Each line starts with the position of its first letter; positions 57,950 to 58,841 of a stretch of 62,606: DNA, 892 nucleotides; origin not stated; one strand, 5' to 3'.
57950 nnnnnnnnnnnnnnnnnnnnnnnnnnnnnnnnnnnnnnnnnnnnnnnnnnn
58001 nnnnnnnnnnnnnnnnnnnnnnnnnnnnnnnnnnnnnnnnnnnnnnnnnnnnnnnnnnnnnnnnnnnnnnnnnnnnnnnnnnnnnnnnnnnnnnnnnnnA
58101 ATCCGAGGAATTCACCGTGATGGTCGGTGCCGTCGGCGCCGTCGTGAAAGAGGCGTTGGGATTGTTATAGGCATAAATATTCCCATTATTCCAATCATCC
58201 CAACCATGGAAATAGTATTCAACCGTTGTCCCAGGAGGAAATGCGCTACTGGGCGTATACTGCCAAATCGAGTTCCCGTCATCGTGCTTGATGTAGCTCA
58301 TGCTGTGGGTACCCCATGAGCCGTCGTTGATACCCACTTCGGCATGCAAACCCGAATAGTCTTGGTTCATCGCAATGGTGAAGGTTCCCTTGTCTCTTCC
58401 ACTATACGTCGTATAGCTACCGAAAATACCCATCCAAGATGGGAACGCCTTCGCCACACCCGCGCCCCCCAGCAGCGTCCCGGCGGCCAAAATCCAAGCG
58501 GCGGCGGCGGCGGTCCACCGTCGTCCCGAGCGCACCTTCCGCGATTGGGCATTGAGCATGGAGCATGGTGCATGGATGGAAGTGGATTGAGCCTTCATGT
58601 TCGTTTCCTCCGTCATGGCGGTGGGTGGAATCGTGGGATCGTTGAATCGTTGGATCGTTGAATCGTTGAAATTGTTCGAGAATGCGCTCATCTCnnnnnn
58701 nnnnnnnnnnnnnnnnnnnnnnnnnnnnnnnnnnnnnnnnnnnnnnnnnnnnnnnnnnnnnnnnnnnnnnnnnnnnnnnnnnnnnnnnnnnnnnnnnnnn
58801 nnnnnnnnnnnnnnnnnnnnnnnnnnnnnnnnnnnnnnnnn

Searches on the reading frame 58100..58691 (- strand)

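Call 7: search_protein_families(library=pfam, proteins=[window:58100-58691:-], max_evalue=10)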
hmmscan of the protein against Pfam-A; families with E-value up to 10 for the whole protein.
window:58100-58691:- (197 aa): 2 families
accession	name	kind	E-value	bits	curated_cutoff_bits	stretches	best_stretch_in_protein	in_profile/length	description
PF13786.12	DUF4179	-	0.034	15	30.1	1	56-109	5-56/94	Domain of unknown function (DUF4179)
PF13340.11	DUF4096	-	0.14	12.8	34.3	1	143-165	46-67/76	Putative transposase of IS4/5 family (DUF4096)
